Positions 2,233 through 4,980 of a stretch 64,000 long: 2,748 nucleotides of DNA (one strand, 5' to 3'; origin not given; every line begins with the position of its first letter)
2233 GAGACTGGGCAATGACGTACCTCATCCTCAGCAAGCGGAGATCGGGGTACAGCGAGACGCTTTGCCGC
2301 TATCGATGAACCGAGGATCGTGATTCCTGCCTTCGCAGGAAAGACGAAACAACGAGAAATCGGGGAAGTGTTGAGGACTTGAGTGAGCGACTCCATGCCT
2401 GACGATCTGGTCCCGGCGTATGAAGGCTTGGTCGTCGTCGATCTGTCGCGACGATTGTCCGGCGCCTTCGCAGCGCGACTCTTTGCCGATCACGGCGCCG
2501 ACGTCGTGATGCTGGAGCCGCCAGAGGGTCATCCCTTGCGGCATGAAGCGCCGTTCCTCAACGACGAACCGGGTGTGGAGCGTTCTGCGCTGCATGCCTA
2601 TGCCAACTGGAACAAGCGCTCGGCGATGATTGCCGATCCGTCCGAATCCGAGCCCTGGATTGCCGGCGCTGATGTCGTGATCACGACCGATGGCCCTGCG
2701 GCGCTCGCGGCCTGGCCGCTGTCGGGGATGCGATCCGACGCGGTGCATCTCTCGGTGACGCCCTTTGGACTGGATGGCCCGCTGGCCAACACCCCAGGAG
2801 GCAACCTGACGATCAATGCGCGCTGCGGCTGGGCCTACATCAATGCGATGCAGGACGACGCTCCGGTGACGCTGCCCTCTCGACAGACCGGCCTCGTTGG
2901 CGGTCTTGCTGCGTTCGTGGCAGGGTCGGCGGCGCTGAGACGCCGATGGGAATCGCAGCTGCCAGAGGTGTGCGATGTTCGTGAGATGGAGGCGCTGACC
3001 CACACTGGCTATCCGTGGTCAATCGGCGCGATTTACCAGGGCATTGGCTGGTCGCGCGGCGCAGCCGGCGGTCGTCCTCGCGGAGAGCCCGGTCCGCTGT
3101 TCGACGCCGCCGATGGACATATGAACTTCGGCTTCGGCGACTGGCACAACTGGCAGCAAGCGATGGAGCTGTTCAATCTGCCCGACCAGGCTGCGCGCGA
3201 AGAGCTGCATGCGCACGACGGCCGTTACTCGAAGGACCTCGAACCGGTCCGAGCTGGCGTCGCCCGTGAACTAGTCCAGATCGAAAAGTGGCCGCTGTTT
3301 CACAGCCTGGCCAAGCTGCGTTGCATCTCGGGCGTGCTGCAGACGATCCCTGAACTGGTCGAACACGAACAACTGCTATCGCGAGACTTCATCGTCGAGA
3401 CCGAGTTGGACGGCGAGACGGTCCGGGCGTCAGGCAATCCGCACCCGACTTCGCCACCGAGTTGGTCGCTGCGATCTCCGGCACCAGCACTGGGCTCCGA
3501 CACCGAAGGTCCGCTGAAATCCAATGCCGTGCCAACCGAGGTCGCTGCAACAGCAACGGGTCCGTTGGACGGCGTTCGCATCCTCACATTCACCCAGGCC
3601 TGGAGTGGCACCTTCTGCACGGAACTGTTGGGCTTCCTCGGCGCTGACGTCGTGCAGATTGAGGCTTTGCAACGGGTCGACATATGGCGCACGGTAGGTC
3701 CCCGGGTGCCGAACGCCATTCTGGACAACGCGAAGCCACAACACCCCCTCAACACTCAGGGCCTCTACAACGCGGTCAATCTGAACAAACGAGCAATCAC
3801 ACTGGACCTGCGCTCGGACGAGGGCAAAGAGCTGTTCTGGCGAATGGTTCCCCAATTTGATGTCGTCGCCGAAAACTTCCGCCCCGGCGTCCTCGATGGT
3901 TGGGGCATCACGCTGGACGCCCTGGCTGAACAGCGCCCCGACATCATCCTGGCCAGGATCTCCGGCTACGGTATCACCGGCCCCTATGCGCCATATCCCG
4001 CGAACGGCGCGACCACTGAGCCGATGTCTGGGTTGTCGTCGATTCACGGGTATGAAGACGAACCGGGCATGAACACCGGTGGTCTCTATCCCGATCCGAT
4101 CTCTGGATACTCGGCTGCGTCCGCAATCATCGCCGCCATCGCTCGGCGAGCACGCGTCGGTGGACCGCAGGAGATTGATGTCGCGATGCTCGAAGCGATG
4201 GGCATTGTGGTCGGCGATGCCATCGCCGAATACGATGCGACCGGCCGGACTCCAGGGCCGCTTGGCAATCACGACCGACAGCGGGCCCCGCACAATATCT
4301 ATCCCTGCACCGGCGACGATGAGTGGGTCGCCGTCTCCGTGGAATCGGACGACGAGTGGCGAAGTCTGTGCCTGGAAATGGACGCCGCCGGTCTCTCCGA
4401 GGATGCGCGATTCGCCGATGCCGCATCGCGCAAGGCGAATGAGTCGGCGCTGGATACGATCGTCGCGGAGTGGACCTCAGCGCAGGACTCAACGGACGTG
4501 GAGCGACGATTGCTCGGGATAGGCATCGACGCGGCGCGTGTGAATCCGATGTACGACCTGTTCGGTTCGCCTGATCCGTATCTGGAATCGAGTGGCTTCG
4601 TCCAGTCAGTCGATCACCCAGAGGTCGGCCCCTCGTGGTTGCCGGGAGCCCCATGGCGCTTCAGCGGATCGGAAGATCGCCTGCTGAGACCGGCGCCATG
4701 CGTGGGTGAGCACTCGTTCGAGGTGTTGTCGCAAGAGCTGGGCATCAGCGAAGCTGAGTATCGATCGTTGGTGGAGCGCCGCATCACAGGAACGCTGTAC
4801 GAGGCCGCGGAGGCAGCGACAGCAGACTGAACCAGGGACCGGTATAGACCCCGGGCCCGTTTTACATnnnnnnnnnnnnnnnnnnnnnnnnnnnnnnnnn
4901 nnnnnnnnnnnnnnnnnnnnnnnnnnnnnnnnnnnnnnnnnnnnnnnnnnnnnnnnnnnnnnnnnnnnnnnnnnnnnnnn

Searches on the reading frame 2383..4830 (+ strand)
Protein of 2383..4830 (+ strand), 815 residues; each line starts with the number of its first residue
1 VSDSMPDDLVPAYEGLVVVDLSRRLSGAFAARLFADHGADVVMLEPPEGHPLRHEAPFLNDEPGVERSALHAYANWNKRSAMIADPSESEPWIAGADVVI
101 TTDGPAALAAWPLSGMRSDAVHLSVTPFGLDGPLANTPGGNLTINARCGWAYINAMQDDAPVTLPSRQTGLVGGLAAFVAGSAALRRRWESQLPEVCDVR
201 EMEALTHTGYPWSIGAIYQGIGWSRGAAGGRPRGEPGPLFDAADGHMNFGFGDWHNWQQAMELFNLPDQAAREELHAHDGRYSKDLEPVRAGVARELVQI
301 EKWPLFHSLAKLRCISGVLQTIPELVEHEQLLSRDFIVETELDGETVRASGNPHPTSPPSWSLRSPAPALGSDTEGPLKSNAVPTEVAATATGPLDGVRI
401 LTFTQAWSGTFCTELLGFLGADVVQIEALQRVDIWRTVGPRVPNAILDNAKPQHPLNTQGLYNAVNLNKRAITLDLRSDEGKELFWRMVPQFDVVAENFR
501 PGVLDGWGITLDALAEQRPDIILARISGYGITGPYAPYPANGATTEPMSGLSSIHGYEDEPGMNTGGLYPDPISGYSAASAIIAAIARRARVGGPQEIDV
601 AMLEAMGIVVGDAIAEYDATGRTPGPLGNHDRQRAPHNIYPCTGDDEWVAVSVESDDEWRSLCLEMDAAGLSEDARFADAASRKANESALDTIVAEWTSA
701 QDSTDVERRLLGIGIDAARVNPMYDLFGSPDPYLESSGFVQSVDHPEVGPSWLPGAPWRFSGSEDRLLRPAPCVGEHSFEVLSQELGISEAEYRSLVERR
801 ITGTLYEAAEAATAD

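Call 61: search_protein_families(library=pfam, proteins=[window:2383-4830:+], max_evalue=0.001)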
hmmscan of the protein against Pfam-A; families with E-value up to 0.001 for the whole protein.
window:2383-4830:+ (815 aa): 1 family
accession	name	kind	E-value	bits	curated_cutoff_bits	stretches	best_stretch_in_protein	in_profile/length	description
PF02515.22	CoA_transf_3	-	3.5e-133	444.7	23.3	2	395-778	1-366/366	CoA-transferase family III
